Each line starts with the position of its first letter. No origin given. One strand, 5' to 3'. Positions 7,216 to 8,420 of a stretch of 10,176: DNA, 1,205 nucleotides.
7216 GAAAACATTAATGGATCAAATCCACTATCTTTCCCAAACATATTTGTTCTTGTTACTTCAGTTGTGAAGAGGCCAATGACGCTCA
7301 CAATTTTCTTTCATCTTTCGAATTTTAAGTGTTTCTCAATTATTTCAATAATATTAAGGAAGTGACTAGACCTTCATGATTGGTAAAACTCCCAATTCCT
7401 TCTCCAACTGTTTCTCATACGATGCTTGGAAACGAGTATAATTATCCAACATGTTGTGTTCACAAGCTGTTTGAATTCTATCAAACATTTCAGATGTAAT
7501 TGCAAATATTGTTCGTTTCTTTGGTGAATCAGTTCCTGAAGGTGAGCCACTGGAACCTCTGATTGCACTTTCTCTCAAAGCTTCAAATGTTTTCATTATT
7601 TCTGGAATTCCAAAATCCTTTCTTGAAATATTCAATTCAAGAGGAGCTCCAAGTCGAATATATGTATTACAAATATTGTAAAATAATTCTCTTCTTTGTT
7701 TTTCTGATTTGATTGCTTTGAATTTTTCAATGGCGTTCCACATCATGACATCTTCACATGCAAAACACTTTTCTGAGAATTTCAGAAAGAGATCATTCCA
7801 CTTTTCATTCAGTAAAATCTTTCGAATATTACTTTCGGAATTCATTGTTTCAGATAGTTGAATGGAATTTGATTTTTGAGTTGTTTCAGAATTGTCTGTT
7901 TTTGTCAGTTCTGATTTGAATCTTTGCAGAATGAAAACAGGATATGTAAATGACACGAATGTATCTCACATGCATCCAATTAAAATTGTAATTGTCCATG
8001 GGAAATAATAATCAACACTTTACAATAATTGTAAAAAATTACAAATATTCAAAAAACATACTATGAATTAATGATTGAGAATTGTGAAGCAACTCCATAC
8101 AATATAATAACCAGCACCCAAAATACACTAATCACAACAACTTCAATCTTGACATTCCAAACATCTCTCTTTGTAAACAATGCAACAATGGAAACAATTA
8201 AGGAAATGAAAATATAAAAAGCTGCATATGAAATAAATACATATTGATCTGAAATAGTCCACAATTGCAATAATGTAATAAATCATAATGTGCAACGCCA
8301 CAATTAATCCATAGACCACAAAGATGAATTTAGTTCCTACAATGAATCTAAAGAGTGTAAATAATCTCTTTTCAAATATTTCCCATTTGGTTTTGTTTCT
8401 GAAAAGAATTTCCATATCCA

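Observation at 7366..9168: Seven-TM-like membrane protein fused to a C-terminal RGS domain (GPCR plus GAP in one polypeptide)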

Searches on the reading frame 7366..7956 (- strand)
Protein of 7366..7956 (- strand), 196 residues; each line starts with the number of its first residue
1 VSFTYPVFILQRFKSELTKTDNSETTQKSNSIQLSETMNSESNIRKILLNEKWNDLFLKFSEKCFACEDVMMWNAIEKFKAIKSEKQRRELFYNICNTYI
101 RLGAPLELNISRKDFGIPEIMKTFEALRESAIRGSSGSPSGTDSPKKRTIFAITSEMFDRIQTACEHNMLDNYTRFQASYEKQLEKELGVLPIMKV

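Call 5: search_protein_families(library=pfam, proteins=[window:7366-7956:-], max_evalue=1)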
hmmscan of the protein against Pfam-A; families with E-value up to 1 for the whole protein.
window:7366-7956:- (196 aa): 1 family
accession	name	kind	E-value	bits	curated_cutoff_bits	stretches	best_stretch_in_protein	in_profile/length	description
PF00615.24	RGS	-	1.5e-09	38.7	23.9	1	45-179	3-111/117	Regulator of G protein signaling domain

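Call 6: search_solved_structures(query=window:7369-7956:-, max_evalue=0.01, show_alignments=2)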
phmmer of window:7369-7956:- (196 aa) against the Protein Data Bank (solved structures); distinct sequences matched with E-value up to 0.01: 5.
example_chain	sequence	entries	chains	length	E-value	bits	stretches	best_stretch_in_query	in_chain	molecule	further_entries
2crp_A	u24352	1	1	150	5.5e-05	26.2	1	24-112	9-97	Regulator of G-protein signaling 5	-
3c7k_B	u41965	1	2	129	0.0002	24.4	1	47-114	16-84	Regulator of G-protein signaling 16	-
3c7l_A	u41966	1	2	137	0.00022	24.3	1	47-114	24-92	Regulator of G-protein signaling 16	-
2ihb_B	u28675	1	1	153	0.0016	21.4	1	23-112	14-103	Regulator of G-protein signalling 10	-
2dlr_A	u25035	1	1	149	0.0076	19.3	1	33-112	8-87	Regulator of G-protein signaling 10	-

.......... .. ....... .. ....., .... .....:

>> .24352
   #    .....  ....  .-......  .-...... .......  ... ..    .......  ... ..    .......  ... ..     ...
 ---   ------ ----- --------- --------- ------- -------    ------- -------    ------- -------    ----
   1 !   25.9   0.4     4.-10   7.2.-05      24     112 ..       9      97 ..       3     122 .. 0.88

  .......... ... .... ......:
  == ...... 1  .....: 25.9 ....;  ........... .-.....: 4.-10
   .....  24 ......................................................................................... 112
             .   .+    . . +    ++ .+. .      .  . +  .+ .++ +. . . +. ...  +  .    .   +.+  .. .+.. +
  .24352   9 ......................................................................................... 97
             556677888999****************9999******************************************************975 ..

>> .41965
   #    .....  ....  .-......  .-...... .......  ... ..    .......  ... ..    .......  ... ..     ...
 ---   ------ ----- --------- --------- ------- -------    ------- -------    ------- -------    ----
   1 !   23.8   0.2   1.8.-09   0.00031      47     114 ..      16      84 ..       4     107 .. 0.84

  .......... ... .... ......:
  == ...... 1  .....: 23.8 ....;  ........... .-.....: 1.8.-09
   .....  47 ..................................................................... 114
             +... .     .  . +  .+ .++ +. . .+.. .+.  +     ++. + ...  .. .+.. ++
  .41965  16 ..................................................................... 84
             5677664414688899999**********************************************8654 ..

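Call 44: search_solved_structures(query=A3, max_evalue=0.001, show_alignments=4)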
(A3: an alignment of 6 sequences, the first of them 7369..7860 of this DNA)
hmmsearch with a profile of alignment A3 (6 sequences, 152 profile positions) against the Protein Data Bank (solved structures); distinct sequences matched with E-value up to 0.001: 13.
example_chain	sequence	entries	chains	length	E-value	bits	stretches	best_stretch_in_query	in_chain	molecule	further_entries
3c7k_B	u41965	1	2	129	6.5e-06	29.2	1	12-72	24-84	Regulator of G-protein signaling 16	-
3c7l_A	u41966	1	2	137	7.3e-06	29.1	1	12-72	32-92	Regulator of G-protein signaling 16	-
2crp_A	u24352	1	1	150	4.5e-05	26.5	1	3-71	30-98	Regulator of G-protein signaling 5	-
2i59_A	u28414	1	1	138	0.00011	25.3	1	4-72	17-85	Regulator of G-protein signaling 10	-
2dlr_A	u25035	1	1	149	0.00012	25.1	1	4-71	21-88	Regulator of G-protein signaling 10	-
2ihb_B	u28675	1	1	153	0.00014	25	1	4-72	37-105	Regulator of G-protein signalling 10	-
2a72_A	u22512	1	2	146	0.00021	24.3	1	6-75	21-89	Regulator of G-protein signalling 7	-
2d9j_A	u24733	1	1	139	0.00022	24.3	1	6-75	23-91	Regulator of G-protein signalling 7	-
6am3_X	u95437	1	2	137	0.00029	23.9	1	3-69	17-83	Regulator of G-protein signaling 17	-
4ekc_B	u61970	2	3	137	0.00033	23.7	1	14-70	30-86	Regulator of G-protein signaling 2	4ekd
2af0_A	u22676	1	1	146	0.00038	23.5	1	14-70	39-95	Regulator of G-protein signaling 2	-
1zv4_X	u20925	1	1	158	0.00039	23.5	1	3-68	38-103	Regulator of G-protein signaling 17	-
2jnu_A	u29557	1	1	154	0.0006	22.9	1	4-77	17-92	Regulator of G-protein signaling 14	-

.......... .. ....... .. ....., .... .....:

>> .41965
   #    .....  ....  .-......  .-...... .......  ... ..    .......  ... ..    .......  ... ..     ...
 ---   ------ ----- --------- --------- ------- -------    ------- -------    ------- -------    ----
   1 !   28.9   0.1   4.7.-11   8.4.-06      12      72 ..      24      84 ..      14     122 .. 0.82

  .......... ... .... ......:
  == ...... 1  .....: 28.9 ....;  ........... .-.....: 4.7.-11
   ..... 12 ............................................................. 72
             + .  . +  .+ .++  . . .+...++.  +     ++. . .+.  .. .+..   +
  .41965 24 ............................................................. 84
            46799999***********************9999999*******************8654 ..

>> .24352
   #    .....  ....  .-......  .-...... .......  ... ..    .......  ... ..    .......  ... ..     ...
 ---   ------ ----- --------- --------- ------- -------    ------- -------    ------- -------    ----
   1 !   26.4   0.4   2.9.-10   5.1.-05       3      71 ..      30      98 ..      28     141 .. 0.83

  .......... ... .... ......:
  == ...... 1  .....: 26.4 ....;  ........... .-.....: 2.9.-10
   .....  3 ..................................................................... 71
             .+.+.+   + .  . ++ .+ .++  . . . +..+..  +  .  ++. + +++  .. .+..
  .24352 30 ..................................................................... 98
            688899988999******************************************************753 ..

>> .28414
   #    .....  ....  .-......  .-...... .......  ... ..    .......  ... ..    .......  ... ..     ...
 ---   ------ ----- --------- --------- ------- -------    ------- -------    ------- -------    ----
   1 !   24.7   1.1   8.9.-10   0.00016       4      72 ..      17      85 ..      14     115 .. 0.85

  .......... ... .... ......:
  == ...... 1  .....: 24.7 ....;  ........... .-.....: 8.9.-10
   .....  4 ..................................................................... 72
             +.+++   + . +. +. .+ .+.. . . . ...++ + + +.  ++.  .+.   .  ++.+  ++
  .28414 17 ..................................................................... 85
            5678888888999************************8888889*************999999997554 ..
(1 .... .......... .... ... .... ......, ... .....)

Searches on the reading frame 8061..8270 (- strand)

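Call 5: search_protein_families(library=pfam, proteins=[window:8061-8270:-], max_evalue=1)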
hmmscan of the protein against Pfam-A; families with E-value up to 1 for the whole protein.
window:8061-8270:- (69 aa): 2 families
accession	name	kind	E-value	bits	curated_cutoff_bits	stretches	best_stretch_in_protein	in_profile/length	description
PF14898.11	DUF4491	-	0.21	12.4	27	1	7-53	24-71/92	Domain of unknown function (DUF4491)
PF05297.16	Herpes_LMP1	-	0.3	10.7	26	1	17-60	143-187/386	Herpesvirus latent membrane protein 1 (LMP1)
